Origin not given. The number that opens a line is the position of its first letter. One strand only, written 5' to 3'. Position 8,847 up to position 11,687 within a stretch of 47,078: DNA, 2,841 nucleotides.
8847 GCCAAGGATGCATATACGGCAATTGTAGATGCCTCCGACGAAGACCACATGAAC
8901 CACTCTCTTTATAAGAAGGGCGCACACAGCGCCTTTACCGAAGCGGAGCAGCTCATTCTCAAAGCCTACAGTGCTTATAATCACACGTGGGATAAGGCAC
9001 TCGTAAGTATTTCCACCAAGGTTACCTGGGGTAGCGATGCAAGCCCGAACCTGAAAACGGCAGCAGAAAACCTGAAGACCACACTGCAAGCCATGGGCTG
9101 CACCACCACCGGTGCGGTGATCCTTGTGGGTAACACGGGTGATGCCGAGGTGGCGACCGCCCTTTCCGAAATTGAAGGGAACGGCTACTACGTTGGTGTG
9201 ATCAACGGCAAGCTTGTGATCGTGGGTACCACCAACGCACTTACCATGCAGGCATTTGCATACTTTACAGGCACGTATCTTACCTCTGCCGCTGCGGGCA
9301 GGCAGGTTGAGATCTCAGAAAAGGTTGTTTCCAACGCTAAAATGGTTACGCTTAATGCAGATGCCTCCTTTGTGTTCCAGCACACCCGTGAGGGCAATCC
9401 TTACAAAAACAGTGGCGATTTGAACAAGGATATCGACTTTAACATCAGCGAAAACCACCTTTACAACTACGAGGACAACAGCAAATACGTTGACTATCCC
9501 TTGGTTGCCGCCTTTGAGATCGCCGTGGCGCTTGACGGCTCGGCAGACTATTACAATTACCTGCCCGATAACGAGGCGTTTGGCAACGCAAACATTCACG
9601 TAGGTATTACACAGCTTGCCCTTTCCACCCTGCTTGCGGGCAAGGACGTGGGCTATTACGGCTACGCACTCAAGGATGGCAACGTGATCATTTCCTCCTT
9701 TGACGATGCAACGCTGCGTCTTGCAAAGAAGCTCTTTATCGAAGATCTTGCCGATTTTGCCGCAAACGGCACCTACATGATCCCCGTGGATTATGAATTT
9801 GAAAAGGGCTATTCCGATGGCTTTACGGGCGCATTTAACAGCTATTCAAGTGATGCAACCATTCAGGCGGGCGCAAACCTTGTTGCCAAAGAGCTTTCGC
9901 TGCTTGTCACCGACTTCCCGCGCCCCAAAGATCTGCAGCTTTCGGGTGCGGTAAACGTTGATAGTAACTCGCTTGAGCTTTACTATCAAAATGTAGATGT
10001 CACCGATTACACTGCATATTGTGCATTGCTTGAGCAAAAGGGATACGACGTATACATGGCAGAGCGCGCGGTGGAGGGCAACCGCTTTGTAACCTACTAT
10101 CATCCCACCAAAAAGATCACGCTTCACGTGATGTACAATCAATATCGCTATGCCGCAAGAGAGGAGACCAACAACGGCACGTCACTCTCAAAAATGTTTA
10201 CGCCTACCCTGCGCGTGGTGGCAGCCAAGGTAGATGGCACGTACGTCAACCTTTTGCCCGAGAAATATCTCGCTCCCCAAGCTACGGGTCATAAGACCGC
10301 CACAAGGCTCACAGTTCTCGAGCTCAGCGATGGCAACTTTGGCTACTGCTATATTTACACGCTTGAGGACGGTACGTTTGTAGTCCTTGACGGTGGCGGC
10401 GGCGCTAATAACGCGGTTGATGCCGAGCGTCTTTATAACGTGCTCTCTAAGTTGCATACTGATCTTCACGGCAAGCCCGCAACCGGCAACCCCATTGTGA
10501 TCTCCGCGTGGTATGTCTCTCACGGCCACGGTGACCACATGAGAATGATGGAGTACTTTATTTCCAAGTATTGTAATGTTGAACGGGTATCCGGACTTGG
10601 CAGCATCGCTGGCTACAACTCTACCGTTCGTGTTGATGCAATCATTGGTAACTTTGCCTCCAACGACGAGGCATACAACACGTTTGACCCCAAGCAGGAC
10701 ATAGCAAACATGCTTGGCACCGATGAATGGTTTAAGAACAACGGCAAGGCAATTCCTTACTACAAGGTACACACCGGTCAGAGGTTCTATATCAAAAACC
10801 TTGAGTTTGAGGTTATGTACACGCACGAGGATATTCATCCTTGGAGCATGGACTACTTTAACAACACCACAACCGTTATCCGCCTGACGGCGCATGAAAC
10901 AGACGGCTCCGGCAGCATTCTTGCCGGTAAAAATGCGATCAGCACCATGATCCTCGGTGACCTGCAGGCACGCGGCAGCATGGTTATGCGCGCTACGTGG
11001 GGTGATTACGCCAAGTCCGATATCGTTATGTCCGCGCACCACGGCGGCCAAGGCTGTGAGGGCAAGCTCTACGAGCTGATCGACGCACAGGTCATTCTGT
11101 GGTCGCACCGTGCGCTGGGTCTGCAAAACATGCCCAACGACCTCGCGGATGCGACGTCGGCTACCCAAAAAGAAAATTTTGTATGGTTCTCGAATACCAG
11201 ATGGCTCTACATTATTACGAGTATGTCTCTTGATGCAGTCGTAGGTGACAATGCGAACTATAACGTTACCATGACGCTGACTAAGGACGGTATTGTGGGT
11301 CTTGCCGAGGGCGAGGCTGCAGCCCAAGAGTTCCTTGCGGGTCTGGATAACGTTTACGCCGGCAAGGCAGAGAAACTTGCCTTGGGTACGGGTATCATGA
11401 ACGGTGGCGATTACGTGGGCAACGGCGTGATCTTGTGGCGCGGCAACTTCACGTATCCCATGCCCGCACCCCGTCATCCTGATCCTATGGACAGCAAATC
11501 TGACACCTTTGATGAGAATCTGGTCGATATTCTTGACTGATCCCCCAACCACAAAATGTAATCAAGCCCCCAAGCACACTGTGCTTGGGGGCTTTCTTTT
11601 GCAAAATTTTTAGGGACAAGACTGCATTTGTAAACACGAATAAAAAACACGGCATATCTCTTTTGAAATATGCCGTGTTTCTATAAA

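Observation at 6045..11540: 1831-aa secreted protein fuses a beta-helix/GGxF-repeat stalk to the same MBL-containing module as the lipoprotein pair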

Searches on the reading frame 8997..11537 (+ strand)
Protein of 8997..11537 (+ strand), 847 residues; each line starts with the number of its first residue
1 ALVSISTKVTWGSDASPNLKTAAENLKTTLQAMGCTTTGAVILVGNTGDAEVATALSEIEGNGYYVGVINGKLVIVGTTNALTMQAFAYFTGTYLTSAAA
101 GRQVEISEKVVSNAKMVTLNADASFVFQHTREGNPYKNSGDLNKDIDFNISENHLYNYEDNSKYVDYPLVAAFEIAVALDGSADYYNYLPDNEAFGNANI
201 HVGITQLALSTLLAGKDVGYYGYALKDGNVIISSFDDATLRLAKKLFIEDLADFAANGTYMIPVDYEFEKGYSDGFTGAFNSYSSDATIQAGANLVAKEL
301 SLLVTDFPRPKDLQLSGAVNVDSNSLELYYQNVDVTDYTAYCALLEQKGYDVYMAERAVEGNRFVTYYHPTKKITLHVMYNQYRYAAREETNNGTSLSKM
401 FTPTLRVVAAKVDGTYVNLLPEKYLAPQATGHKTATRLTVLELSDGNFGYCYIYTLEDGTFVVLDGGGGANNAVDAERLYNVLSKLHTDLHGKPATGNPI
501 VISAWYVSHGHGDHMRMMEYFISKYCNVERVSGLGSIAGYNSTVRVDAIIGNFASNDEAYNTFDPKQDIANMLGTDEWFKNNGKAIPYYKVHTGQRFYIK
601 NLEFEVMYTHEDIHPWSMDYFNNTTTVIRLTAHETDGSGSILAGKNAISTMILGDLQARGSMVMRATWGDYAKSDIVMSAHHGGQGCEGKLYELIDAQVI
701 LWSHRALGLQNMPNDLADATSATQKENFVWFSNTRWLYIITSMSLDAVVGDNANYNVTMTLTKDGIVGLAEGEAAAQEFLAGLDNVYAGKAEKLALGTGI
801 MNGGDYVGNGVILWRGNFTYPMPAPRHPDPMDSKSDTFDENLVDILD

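Call 14: find_homologous_proteins(query=window:8997-11537:+, max_evalue=0.001)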
Query window:8997-11537:+ (847 aa): 9 proteins with E <= 0.001 among 8000 candidates.
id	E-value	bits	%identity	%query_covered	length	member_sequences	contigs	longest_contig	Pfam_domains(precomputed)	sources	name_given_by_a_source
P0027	3.5e-260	884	53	99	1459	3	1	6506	-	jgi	-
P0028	7.8e-187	641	42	98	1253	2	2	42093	-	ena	-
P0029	1.6e-185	637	43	96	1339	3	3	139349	-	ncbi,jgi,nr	ncbi:MAG: hypothetical protein E7636_03845 [Ruminococcaceae bacterium]|nr:hypothetical protein [Osci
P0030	1.2e-183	631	42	98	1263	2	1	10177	-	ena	-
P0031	1.9e-178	613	44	92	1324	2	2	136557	-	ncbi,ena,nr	ncbi:MAG: MBL fold metallo-hydrolase [Clostridia bacterium]|nr:MBL fold metallo-hydrolase [Clostridi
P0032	2.0e-173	597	42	98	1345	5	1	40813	-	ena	-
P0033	2.7e-172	593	42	95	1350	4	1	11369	PF00753.34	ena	-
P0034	2.4e-164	567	41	96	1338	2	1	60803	-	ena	-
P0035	1.9e-15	74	28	43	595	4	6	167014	PF00753.34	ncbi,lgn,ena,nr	ncbi:MAG: MBL fold metallo-hydrolase [Clostridia bacterium]|nr:MBL fold metallo-hydrolase [Clostridi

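Call 36: search_solved_structures(query=A2, max_evalue=1, show_alignments=3)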
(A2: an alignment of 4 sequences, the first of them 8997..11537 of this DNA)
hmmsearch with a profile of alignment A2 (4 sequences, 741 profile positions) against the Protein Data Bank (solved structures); distinct sequences matched with E-value up to 1: 15.
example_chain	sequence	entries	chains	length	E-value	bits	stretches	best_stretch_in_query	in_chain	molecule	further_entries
9vc9_A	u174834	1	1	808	0.0014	20.2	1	595-659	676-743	Dna internalization-related competence protein rec2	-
5gpa_A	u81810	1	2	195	0.023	16.1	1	201-278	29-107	Transcriptional regulator (TetR/AcrR family)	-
5gp9_A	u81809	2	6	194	0.026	16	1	201-278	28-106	Transcriptional regulator (TetR/AcrR family)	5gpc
9vc6_A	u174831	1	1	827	0.059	14.8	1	600-662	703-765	Competence protein ComEC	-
9ic4_A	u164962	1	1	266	0.063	14.7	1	599-658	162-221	Competence protein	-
2i7t_A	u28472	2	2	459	0.089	14.2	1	460-562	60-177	Cleavage and polyadenylation specificity factor 73 kDa subunit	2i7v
6m8q_A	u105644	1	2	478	0.095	14.1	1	460-562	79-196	Cleavage and polyadenylation specificity factor subunit 3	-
8t1q_A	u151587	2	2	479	0.095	14.1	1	460-562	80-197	Cleavage and polyadenylation specificity factor subunit 3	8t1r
6v4x_H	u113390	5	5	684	0.16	13.4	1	460-562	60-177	Cleavage and polyadenylation specificity factor subunit 3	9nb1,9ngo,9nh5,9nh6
6kgx_31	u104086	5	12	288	0.64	11.4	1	14-86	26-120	LR9 | FAS1 domain-containing protein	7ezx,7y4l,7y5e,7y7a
8unk_C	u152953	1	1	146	0.82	11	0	216-259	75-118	Regulatory protein Cgi121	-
8up5_C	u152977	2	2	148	0.84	11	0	216-259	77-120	Regulatory protein Cgi121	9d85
2k8y_A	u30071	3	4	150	0.87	10.9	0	216-259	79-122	Uncharacterized protein MJ0187 | Regulatory protein Cgi121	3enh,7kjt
8yqk_A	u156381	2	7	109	0.98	10.7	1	209-264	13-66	Roadblock domain in P21 | Roadblock domain in P31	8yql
3bk1_A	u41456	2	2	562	0.98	10.7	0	463-479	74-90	Metal dependent hydrolase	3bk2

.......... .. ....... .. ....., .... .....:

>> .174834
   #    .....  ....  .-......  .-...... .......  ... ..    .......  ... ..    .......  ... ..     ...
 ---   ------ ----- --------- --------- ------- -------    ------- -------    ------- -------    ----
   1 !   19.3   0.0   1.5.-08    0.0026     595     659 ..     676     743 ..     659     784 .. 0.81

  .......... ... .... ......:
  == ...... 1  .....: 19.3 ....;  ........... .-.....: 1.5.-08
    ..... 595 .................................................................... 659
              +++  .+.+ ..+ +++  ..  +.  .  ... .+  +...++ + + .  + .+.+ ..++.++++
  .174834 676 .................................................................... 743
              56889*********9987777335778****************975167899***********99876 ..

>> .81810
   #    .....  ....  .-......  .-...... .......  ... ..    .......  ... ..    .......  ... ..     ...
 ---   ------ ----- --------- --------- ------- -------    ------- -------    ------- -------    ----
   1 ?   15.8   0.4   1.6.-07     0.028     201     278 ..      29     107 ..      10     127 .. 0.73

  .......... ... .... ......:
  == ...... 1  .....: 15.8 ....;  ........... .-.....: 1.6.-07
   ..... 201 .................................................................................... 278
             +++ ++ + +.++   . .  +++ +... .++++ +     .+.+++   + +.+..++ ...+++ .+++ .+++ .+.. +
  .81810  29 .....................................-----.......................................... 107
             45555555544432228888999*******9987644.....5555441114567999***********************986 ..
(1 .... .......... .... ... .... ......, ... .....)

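Call 40: predict_structure(alignment_id=A1)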
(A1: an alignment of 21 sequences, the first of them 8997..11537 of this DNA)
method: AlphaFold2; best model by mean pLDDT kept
length: 847 residues; sequences in the alignment: 21
mean_pLDDT: 83.8   pTM: 0.83
mean pLDDT of the five models: 83.8, 83.7, 79.4, 79.2, 78.0
residues with pLDDT >= 90: 402; 70-90: 309; 50-70: 93; < 50: 43
segments of 3 or more residues with pLDDT < 50: 135-139, 747-750, 801-807, 824-847
pLDDT, mean of each block of 10 residues (from residue 1): 88 91 91 87 94 96 95 94 92 79 83 92 86 53 59 75 69 89 84 83 93 93 94 93 94 88 90 92 89 88 91 91 87 95 98 94 96 95 88 76 93 82 92 94 78 96 87 90 96 94 91 82 91 81 94 77 71 85 91 95 94 73 83 93 85 85 89 90 68 90 73 66 67 81 58 79 90 89 85 67 49 74 42 36 31
secondary structure, 60 per line:
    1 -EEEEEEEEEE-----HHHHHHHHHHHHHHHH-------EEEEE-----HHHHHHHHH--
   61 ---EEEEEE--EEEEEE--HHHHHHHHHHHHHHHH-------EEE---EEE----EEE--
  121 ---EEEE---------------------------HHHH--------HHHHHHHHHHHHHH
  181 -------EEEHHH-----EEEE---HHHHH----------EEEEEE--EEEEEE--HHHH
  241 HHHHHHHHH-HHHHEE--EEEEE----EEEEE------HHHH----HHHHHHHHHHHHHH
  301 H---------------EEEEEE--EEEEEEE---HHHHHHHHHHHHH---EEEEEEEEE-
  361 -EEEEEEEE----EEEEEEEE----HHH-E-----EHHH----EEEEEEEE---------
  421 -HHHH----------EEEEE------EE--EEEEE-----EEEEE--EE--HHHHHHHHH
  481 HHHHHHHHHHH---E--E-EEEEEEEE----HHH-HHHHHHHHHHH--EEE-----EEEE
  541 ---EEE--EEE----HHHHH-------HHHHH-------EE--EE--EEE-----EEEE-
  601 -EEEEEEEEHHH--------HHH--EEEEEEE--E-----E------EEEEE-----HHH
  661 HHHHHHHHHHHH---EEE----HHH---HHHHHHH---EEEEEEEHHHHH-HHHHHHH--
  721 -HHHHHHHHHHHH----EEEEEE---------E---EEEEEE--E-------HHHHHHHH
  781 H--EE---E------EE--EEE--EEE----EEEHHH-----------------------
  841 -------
elements in order (helices of 4 or more, strands of 3 or more residues): E2-11 H17-32 E40-44 H50-58 E64-69 E72-77 H80-95 E103-105 E109-111 E116-118 E124-127 H155-158 H167-180 E188-190 E199-202 H206-210 E221-226 E229-234 H237-249 H251-254 E259-263 E268-272 H279-282 H287-301 E317-322 E325-331 H335-347 E351-359 E362-369 E374-381 E404-411 H422-425 E436-440 E451-455 E461-465 H472-491 E500-507 H516-526 E529-531 E537-540 E544-546 E549-551 H556-560 H568-572 E588-590 E596-599 E602-609 E626-632 E648-652 H658-672 E676-678 H689-695 E699-705 H706-710 H712-718 H722-733 E738-743 E757-762 H773-781 E800-802 E805-807 E812-814
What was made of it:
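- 8997..9299 (+): Module domain D1 (aa 985-1085): GH20b-like alpha/beta domain. AF2 gives a beta-alpha-beta-alpha-beta-beta-alpha pattern (call 40).
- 9474..9782 (+): Module domain D2 (aa 1144-1246): second alpha/beta domain with the same secondary-structure pattern as D1. AF2 secondary structure (call 40).
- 9903..10250 (+): Module domain D3 (aa 1287-1402): small alpha+beta domain, unassigned. AF2 model (call 40).
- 11307..11537 (+): Stalk-form-specific C-terminal extension (aa 1755-1831): conserved LWRGN segment, Pro-rich linker and acidic terminal peptide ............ (nt 11502-11537). pLDDT is low after module residue 824 (call 40).
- C-terminal module model with pLDDT 83.8 and pTM 0.83 (call 40).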

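Call 42: fold_search(model_id=the predicted structure, library=pdb)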
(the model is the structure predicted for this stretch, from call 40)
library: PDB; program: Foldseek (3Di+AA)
matches with E <= 10: 628; with E <= 0.001: 11
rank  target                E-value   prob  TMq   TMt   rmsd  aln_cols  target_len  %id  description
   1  8gyg_B                7.7e-07  1.00  0.21  0.49   8.7       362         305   10  Purification ,Crystallization and X-ray Diffraction analysis of a novel arysulfatase from Pseudoalteromonas atlantica  (released 2023-10-18)
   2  6k4t                  3.7e-06  1.00  0.16  0.44  11.5       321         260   11  Crystal structure of SMB-1 metallo-beta-lactamase in a complex with TSA (released 2019-08-07)
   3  6e0s                  2.2e-05  1.00  0.17  0.47  11.0       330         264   11  Crystal structure of MEM-A1, a subclass B3 metallo-beta-lactamase isolated from a soil metagenome library (released 2018-07-25)
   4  3bv6_A                2.9e-05  1.00  0.18  0.37  13.6       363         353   10  Crystal structure of uncharacterized metallo protein from Vibrio cholerae with beta-lactamase like fold (released 2008-01-29)
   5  7bzi_A                3.9e-05  1.00  0.22  0.46  10.6       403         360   11  The mutant variant of PNGM-1. H91 was substituted for alanine to study metal coordination. (released 2021-04-28)
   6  6dn4                  5.4e-05  1.00  0.16  0.41  13.5       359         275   12  Cronobacter sakazakii (Enterobacter sakazakii) Metallo-beta-lactamse HARLDQ motif (released 2019-06-12)
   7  7bzi_B                6.4e-05  1.00  0.19  0.40  10.6       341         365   10  The mutant variant of PNGM-1. H91 was substituted for alanine to study metal coordination. (released 2021-04-28)
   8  2qin_A                7.2e-05  1.00  0.17  0.46  12.3       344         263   12  Stenotrophomonas maltophilia L1 Metallo-beta-Lactamase Asp-120 Cys mutant (released 2007-08-14)
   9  3bv6_B                8.1e-05  1.00  0.16  0.33  13.3       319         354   11  Crystal structure of uncharacterized metallo protein from Vibrio cholerae with beta-lactamase like fold (released 2008-01-29)
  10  5kik                  3.1e-04  1.00  0.18  0.28   6.5       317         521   11  CmlA beta-hydroxylase in chemically reduced diferrous state (released 2017-04-26)
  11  7luu                  4.1e-04  0.99  0.15  0.40  11.6       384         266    9  Kinetic and Structural Characterization of the First B3 Metallo-beta-Lactamase with an Active Site Glutamic Acid (released 2021-07-28)
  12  8jb5                  2.7e-02  0.07  0.08  0.04  24.1       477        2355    9  The cryo-EM structure of Paeniclostridium sordellii lethal toxin (TcsL) (released 2023-12-13)
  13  7xdi_F                1.6e-01  0.02  0.04  0.06  17.2       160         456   10  Tail structure of bacteriophage SSV19 (released 2022-08-10)
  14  2fpn                  2.0e-01  0.09  0.07  0.20  18.1       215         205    9  The crystal structure of the ywmB protein from Bacillus subtilis (released 2006-03-14)
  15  4q51_A                2.0e-01  0.03  0.05  0.12  17.5       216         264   15  Crystal structure of a putative molybdenum cofactor biosynthesis protein F from Burkholderia cenocepacia J2315 (released 2014-05-07)
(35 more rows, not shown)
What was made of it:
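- On Metallo-beta-lactamase superfamily (Pfam PF00753 clan): Foldseek matches 11 solved MBL-fold chains at E 8e-7 to 4e-4 (calls 40, 42).
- Fold match to solved MBL structures at E 8e-7 to 4e-4 (call 42). The best Foldseek match is an MBL arylsulfatase (8gyg, 7.7e-7; call 42).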

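Call 43: search_protein_representatives(alignment_id=A2)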
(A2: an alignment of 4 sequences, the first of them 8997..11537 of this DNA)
Query: 4 sequences, 741 profile positions. Proteins with E-value up to 0.001 (for the whole library): 4144; up to 1e-10: 2546; up to 1e-30: 1297. The best 150 are listed.
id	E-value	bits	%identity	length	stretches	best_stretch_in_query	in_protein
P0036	8.3e-278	940.1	-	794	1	4-740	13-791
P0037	1.6e-244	830.1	-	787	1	4-722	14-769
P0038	3.3e-224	762.9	-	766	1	9-739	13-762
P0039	1.2e-208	711.5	-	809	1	4-740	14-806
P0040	6.7e-203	692.4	-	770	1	4-712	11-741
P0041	3.7e-202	690.0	-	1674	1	12-720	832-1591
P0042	7.4e-198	675.8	-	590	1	36-711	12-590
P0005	5.0e-190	649.9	-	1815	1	10-718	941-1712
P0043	1.3e-186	638.6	-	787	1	1-719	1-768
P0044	3.0e-179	614.2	-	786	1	7-714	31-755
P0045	4.2e-179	613.7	-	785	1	1-718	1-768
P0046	1.2e-174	599.0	-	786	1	11-726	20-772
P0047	4.7e-174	597.0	-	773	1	11-708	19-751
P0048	2.7e-168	578.0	-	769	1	1-714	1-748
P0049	1.2e-167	575.9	-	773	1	7-726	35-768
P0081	6.0e-131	454.5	-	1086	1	17-733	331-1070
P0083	2.5e-130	452.5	-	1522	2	311-731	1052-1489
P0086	5.0e-130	451.5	-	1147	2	313-722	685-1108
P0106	1.2e-121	423.8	-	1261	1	8-716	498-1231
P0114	3.8e-118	412.2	-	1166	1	103-695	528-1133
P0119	1.0e-109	384.3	-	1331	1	33-692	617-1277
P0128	1.0e-105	371.1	-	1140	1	17-701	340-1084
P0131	2.4e-104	366.6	-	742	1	37-664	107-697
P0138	7.0e-101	355.1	-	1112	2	174-698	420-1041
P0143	1.6e-99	350.7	-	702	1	11-663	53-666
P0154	3.3e-95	336.4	-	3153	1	185-714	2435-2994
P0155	8.1e-94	331.8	-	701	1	39-658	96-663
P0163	4.6e-92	326.0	-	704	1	14-666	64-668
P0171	4.1e-89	316.2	-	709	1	14-678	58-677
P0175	3.7e-88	313.1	-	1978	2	298-706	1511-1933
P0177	8.5e-88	311.9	-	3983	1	172-672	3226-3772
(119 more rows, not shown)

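Call 49: search_protein_families(library=pfam, alignment_id=A4, max_evalue=0.001)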
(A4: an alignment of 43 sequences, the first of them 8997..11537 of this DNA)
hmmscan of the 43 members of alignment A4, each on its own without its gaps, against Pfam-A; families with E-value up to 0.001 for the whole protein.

A. member 1, window:8997-11537:+ (847 aa): 0 families

B. families by the number of members that match (of 43 scanned): 8 families
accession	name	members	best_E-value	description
PF00753.33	Lactamase_B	25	4.9e-12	Metallo-beta-lactamase superfamily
PF02838.20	Glyco_hydro_20b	2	1.5e-05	Glycosyl hydrolase family 20, domain 2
PF13306.12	LRR_5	1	4e-105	BspA type Leucine rich repeat region (6 copies)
PF00245.25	Alk_phosphatase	1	2.1e-58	Alkaline phosphatase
PF03648.19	Glyco_hydro_67N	1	1.3e-06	Glycosyl hydrolase family 67 N-terminus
PF13855.12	LRR_8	1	1.5e-05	Leucine rich repeat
PF01676.23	Metalloenzyme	1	2.5e-05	Metalloenzyme superfamily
PF00041.27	fn3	1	3e-05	Fibronectin type III domain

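Call 50: search_protein_families(library=pfam, proteins=[P0081, P0083, P0086, P0106, P0114, P0119, P0128, P0138], max_evalue=0.01)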
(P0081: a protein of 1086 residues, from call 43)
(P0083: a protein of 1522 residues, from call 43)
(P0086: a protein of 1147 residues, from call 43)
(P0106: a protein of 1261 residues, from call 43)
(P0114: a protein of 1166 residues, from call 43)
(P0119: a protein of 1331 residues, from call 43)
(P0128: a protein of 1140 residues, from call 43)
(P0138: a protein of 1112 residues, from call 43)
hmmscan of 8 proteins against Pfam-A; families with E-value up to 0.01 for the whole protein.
P0081 (1086 aa): 0 families

P0083 (1522 aa): 2 families
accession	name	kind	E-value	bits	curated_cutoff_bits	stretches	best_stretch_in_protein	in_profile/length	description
PF14350.11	Beta_protein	-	0.0039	17.2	27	0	318-387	256-325/342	Beta protein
PF02985.28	HEAT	-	0.0054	17.3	23.5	0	321-341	2-22/31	HEAT repeat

P0086 (1147 aa): 1 family
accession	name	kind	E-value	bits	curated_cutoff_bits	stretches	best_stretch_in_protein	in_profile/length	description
PF12971.12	NAGLU_N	-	0.0066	16.7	28.3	0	318-353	28-63/82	Alpha-N-acetylglucosaminidase (NAGLU) N-terminal domain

P0106 (1261 aa): 0 families

P0114 (1166 aa): 3 families
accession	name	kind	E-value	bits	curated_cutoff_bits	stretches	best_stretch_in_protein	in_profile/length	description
PF00245.25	Alk_phosphatase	-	2.1e-58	198.7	24.4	1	77-353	2-319/423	Alkaline phosphatase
PF01676.23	Metalloenzyme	-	2.5e-05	24.3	24.3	1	275-391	128-227/252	Metalloenzyme superfamily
PF00753.33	Lactamase_B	-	9.6e-05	22.8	22.7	1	855-929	8-68/196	Metallo-beta-lactamase superfamily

P0119 (1331 aa): 2 families
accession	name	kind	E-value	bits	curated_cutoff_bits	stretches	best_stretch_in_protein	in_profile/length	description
PF00041.27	fn3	-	3e-05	24.6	25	0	517-556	30-71/84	Fibronectin type III domain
PF00753.33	Lactamase_B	-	0.0081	16.6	22.7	0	1007-1080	13-71/196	Metallo-beta-lactamase superfamily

P0128 (1140 aa): 1 family
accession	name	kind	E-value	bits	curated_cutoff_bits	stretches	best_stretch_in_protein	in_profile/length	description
PF00753.33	Lactamase_B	-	0.00011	22.6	22.7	1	785-871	4-74/196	Metallo-beta-lactamase superfamily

P0138 (1112 aa): 1 family
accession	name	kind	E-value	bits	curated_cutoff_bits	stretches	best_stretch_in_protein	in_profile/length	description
PF02838.20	Glyco_hydro_20b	-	0.0083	17.3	26.1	0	70-155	22-100/124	Glycosyl hydrolase family 20, domain 2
